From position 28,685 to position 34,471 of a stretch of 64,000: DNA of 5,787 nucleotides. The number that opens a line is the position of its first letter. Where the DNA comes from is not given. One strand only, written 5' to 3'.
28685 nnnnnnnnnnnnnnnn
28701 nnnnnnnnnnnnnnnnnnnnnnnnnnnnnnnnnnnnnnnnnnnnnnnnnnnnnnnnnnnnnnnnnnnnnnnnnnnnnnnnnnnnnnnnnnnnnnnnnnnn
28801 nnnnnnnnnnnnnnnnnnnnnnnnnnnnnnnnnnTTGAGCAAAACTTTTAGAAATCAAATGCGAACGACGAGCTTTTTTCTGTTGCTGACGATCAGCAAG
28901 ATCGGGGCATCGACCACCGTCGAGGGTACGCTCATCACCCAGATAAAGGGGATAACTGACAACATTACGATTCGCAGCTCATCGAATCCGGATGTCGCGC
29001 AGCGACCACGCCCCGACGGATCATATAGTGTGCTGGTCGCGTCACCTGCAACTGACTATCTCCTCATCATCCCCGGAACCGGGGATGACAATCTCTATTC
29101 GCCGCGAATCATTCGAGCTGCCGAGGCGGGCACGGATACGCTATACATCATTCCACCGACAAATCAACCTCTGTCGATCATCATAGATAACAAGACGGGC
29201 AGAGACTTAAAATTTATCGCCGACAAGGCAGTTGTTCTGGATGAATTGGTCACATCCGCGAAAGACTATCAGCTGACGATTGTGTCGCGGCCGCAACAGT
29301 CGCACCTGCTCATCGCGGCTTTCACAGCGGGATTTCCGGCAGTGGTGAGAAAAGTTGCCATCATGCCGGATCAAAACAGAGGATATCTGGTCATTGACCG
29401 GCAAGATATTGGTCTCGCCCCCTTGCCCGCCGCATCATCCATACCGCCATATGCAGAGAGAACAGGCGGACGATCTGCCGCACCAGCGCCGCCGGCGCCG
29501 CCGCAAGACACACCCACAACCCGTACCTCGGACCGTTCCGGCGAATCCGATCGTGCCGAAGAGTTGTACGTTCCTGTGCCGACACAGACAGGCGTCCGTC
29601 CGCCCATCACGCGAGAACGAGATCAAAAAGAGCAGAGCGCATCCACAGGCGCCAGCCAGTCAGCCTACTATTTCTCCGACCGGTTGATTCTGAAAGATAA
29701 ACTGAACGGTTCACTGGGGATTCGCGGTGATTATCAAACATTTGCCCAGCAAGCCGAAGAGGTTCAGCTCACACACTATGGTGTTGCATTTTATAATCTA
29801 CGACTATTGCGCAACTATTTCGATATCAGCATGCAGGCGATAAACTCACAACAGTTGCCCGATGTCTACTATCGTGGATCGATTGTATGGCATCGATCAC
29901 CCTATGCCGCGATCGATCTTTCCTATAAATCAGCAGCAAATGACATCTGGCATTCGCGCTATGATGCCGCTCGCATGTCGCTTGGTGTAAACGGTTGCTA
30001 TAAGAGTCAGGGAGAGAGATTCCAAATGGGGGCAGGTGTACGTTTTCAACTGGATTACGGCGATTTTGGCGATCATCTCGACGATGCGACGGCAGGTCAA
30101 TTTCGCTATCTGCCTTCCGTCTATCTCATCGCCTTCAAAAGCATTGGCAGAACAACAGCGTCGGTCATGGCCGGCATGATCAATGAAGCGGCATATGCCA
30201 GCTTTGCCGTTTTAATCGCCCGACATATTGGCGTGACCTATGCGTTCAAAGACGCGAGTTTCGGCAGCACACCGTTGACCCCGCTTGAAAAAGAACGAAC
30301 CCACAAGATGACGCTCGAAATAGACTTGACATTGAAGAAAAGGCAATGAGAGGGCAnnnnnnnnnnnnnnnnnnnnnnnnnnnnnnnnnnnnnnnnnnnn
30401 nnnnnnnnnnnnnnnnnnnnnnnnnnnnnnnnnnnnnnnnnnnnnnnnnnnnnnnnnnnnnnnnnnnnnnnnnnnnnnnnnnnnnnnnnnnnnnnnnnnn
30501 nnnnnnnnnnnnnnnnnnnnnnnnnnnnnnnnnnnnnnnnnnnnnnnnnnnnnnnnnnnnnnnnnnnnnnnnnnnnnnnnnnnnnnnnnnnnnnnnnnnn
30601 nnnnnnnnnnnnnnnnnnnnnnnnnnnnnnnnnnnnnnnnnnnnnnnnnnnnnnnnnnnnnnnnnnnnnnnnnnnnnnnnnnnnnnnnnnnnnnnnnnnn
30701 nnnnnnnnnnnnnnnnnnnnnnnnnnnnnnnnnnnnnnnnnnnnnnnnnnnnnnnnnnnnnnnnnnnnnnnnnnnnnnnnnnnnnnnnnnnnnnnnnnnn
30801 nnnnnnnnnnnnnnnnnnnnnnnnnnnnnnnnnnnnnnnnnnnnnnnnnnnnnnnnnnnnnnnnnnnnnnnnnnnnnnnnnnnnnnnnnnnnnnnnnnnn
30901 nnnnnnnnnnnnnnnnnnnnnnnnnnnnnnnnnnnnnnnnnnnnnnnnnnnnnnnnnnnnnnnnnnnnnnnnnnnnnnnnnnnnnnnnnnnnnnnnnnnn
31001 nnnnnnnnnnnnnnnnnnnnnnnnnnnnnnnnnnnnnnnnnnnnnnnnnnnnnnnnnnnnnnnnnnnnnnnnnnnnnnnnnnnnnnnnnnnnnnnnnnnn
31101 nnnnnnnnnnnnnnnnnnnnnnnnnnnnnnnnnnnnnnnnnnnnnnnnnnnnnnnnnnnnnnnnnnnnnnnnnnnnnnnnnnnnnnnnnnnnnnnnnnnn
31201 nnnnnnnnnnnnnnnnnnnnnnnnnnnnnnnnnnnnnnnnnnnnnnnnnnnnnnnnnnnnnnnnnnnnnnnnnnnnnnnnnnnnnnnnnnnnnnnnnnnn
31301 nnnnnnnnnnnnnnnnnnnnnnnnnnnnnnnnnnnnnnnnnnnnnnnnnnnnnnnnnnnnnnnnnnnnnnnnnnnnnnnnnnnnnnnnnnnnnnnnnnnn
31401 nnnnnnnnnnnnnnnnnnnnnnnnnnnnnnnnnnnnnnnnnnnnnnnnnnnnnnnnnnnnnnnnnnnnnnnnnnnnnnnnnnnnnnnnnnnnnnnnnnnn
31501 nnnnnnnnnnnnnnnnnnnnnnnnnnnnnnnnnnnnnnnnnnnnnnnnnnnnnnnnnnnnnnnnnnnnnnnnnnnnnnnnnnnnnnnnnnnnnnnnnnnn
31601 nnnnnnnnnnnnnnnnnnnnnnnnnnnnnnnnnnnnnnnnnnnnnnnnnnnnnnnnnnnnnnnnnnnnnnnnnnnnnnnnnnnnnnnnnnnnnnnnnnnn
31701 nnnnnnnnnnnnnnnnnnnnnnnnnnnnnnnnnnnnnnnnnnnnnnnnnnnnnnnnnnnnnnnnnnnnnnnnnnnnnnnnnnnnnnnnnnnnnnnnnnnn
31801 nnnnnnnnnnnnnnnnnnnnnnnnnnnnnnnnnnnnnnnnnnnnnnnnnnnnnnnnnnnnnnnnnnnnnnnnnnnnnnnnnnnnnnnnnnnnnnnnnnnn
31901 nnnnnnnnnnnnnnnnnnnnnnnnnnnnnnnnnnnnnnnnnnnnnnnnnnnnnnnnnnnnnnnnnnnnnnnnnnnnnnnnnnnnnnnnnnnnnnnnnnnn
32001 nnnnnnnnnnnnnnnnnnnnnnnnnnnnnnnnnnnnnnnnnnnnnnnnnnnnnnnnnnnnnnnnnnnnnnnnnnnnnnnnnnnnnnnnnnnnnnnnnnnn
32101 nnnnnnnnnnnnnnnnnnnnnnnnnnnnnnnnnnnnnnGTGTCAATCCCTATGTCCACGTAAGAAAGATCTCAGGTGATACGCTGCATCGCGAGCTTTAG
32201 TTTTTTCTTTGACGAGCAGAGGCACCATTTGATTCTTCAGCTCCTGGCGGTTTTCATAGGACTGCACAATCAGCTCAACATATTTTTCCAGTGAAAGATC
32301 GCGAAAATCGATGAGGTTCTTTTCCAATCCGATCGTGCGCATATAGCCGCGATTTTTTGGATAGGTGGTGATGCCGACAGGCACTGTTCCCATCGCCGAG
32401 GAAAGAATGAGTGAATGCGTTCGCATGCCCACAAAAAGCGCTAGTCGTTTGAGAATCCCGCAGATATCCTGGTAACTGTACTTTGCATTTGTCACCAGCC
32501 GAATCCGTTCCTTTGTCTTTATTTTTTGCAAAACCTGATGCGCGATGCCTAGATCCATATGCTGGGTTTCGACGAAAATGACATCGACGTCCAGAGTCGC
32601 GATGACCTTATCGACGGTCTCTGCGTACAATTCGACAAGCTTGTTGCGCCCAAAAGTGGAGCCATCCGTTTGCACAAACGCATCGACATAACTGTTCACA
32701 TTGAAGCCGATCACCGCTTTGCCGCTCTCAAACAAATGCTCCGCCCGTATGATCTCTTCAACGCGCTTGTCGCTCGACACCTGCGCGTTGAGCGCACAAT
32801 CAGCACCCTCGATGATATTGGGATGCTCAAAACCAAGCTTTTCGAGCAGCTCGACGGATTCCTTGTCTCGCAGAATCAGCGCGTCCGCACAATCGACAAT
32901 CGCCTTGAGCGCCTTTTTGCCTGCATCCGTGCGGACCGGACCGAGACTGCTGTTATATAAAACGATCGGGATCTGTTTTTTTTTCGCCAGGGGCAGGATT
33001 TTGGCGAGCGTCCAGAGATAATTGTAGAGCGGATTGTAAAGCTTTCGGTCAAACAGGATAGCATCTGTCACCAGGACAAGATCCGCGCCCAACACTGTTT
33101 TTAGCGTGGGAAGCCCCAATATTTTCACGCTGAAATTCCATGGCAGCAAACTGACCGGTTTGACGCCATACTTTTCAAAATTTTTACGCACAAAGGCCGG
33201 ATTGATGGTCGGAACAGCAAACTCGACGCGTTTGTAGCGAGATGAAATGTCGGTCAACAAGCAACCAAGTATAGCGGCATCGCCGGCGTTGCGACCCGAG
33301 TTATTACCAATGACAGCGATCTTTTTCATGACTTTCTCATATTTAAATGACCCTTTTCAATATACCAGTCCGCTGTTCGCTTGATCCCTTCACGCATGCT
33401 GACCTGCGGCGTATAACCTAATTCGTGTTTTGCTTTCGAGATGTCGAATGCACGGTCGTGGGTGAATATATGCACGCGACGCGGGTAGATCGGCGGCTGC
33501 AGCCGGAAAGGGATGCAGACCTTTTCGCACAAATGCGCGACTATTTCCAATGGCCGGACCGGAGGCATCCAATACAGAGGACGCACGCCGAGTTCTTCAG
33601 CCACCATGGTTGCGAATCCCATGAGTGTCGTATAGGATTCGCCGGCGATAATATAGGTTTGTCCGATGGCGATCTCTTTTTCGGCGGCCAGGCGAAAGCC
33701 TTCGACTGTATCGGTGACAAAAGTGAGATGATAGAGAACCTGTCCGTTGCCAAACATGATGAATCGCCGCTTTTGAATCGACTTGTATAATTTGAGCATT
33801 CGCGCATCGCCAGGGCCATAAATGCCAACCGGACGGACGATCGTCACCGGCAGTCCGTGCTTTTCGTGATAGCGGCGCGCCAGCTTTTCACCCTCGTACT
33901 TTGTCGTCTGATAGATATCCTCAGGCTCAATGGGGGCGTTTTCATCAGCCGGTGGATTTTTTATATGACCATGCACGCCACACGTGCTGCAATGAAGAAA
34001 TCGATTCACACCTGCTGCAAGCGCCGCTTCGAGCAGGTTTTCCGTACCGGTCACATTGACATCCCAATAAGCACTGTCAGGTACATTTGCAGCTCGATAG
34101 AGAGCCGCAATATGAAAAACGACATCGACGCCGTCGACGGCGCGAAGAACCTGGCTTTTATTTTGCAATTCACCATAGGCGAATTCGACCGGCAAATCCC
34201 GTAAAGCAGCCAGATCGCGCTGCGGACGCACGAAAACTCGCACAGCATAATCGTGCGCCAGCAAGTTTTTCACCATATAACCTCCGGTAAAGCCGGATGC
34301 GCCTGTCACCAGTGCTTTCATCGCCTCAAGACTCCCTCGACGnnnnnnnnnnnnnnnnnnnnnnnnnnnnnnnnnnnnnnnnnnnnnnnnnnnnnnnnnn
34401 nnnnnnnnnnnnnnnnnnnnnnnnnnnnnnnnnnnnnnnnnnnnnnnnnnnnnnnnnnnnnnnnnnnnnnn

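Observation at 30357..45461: Lower-GC exopolysaccharide locus with a decoration enzyme set, one elongating glycosyltransferase and no recognisable Wzy polymerase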

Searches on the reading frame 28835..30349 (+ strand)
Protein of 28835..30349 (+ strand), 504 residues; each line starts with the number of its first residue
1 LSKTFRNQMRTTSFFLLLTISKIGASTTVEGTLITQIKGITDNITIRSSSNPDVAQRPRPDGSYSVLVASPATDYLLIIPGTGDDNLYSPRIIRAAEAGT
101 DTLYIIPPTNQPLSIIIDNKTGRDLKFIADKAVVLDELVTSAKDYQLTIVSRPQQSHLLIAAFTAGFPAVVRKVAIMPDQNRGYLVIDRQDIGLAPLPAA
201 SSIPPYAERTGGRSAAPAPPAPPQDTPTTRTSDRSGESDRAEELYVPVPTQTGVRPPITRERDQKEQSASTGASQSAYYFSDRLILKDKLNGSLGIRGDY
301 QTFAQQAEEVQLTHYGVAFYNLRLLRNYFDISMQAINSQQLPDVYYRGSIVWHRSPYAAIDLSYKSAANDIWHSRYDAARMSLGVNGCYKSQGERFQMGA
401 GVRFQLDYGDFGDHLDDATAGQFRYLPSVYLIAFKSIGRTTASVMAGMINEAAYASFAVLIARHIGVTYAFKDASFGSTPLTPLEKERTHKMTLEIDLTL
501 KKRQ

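Call 4: search_protein_families(library=pfam, proteins=[window:28835-30349:+], max_evalue=0.01)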
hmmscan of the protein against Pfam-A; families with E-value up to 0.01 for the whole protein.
window:28835-30349:+ (504 aa): 0 families

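Call 8: search_protein_families(library=ncbifam, proteins=[window:28835-30349:+], max_evalue=0.001)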
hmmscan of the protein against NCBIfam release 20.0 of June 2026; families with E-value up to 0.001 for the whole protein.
window:28835-30349:+ (504 aa): 0 families

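Call 78: search_solved_structures(query=window:28835-30349:+, max_evalue=10)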
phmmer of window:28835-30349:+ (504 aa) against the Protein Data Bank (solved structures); distinct sequences matched with E-value up to 10: 4.
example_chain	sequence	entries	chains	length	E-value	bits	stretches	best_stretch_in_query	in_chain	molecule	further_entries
6e8o_A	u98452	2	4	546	0.21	13.3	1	36-106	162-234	2,3-dihydroxybenzoate-AMP ligase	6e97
7pkq_d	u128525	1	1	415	1.3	10.7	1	194-243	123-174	uS4m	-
3gf3_A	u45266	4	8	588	1.4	10.7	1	44-140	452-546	Glutaconyl-CoA decarboxylase subunit A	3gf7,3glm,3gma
9nxn_C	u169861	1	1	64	3.5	9.3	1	211-256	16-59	cAMP-dependent protein kinase type II-alpha regulatory subunit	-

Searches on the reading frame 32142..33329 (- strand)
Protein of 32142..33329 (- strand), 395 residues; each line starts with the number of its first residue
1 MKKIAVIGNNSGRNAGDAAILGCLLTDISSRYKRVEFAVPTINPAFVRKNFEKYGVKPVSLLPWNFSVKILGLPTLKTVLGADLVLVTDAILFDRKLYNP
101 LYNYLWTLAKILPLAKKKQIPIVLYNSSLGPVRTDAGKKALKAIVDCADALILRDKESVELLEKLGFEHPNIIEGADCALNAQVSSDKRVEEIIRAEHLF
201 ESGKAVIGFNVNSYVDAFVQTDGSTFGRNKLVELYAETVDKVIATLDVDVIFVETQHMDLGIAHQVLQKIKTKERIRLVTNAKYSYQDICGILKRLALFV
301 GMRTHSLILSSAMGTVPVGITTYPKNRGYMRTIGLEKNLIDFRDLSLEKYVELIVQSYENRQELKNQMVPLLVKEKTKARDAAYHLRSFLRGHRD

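Call 3: search_protein_families(library=pfam, proteins=[window:32142-33329:-], max_evalue=0.01)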
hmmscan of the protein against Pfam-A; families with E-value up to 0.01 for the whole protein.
window:32142-33329:- (395 aa): 1 family
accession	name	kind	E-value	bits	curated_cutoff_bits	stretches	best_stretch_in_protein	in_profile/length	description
PF04230.19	PS_pyruv_trans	-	7.4e-30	105.2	25.3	1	14-321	1-277/280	Polysaccharide pyruvyl transferase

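Call 7: search_protein_families(library=ncbifam, proteins=[window:32142-33329:-], max_evalue=0.00001)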
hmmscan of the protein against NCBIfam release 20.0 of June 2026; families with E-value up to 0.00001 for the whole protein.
window:32142-33329:- (395 aa): 3 families
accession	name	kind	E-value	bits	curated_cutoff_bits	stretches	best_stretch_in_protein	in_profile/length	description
TIGR03609.1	S_layer_CsaB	equivalog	1.2e-25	90.5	213.1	1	12-336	10-292/301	polysaccharide pyruvyl transferase CsaB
NF007452.0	PRK10017.1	equivalog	3.9e-15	55.6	399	1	117-377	149-409/426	colanic acid biosynthesis pyruvyl transferase WcaK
TIGR04006.1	wcaK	equivalog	2.2e-11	43.2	727.1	1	120-369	149-401/426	colanic acid biosynthesis pyruvyl transferase WcaK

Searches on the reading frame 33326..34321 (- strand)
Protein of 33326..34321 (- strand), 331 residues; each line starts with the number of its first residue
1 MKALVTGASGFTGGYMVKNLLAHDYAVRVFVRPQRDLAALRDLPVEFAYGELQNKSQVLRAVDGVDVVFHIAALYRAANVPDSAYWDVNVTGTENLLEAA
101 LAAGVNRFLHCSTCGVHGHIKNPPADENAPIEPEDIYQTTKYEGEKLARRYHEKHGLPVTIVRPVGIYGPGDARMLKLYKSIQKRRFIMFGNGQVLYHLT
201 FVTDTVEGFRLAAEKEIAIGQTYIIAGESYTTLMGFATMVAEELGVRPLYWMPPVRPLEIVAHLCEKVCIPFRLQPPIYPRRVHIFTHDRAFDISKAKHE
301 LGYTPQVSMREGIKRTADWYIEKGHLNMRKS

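Call 3: search_protein_families(library=pfam, proteins=[window:33326-34321:-], max_evalue=0.01)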
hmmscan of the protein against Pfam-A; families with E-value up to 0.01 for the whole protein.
window:33326-34321:- (331 aa): 8 families
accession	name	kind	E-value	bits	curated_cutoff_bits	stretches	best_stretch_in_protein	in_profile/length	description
PF01370.27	Epimerase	-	6.5e-44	150.6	20.9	1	3-225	1-239/240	NAD dependent epimerase/dehydratase family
PF16363.11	GDP_Man_Dehyd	-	1.9e-36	126.6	27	1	4-316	1-332/332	GDP-mannose 4,6 dehydratase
PF01073.25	3Beta_HSD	-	4.6e-31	108.3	22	1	4-246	1-270/280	3-beta hydroxysteroid dehydrogenase/isomerase family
PF07993.18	NAD_binding_4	-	2.2e-21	76.6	20.1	2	57-169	81-209/258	Male sterility protein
PF13460.12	NAD_binding_10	-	2.3e-21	77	27.2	1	7-168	1-147/184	NAD(P)H-binding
PF04321.23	RmlD_sub_bind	-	2.7e-14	53.4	27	1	1-256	1-239/287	RmlD substrate binding domain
PF05368.20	NmrA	-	1e-13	52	27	1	4-118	6-112/298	NmrA-like family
PF02719.21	Polysacc_synt_2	-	3.2e-08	33.5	20.2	1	4-113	2-128/293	Polysaccharide biosynthesis protein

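Call 7: search_protein_families(library=ncbifam, proteins=[window:33326-34321:-], max_evalue=0.00001)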
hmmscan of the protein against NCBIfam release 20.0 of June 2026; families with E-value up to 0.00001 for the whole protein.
window:33326-34321:- (331 aa): 27 families (the best 25 are shown)
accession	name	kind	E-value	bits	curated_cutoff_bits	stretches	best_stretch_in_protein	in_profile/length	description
TIGR03466.1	HpnA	hypoth_equivalog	1.6e-49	168.6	367.65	1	1-325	1-326/327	hopanoid-associated sugar epimerase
NF052578.1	StrlDmthSdmBMthl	equivalog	3.9e-40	138.6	600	1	1-324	1-326/328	sterol demethylase protein SdmB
TIGR04180.1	EDH_00030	hypoth_equivalog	1.2e-36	126.4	475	1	4-245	2-257/297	NAD-dependent 4,6-dehydratase LegB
NF042422.1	oxyalk_red_OleD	equivalog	4.7e-34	118.2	580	1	1-319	1-327/329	2-alkyl-3-oxoalkanoate reductase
TIGR01181.1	dTDP_gluc_dehyt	equivalog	1.4e-31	109.8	365.1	1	3-323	2-314/321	dTDP-glucose 4,6-dehydratase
NF042423.1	oxyalk_red_Shew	equivalog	8.5e-28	97.4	580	1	2-315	10-330/331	2-alkyl-3-oxoalkanoate reductase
TIGR01179.1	galE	equivalog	2.3e-18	66.1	262.3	1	3-164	2-173/332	UDP-glucose 4-epimerase GalE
TIGR01746.1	Thioester-redct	subfamily_domain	8.7e-17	61.4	213.35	1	4-169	3-197/371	thioester reductase domain-containing protein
NF041293.1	G6PDh_Azf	equivalog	5.7e-16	58.7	400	1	3-163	5-178/252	NAD-dependent glucose-6-phosphate dehydrogenase Azf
NF007582.0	PRK10217.1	equivalog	3.8e-14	52.5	698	1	2-322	3-333/355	dTDP-glucose 4,6-dehydratase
NF005539.0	PRK07201.1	equivalog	5.8e-13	48.4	549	1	1-169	1-179/657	SDR family oxidoreductase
TIGR02197.1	heptose_epim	equivalog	9.8e-12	44.7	274.6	1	4-171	2-174/316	ADP-glyceromanno-heptose 6-epimerase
NF043036.1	ErythonDh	equivalog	2.3e-11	43.5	325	1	1-154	1-166/321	D-erythronate dehydrogenase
TIGR01214.1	rmlD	equivalog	6.1e-11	41.9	224.05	1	3-248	2-230/285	dTDP-4-dehydrorhamnose reductase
TIGR01472.1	gmd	equivalog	9.5e-11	41.5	415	1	2-157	2-175/342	GDP-mannose 4,6-dehydratase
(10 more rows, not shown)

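Call 36: search_solved_structures(query=window:33326-34321:-, max_evalue=1e-20)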
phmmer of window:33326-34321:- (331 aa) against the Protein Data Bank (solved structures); distinct sequences matched with E-value up to 1e-20: 9.
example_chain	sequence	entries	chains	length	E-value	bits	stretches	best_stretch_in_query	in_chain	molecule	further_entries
3wj7_A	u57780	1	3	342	1.4e-36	129.4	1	3-326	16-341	Putative oxidoreductase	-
1r6d_A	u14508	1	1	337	1.6e-28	102.9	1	1-227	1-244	TDP-glucose-4,6-dehydratase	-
1r66_A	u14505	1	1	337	1.7e-28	102.8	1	1-227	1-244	TDP-glucose-4,6-dehydratase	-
6jkg_A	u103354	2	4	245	6.3e-25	91.1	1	3-215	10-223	Sterol-4-alpha-carboxylate 3-dehydrogenase, decarboxylating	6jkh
8vr2_A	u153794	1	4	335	1.6e-24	89.7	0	2-244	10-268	NAD-dependent epimerase/dehydratase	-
8shh_A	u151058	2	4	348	3.8e-24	88.5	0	3-234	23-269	dTDP-glucose 4,6-dehydratase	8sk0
6zl6_A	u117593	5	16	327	3.5e-23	85.4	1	1-241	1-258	Epimerase domain-containing protein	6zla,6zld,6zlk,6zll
6zlj_A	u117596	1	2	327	1.2e-22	83.6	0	1-241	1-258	Epimerase domain-containing protein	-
6pmh_A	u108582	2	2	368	5.4e-21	78.1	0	4-227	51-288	UDP-glucose 4-epimerase related protein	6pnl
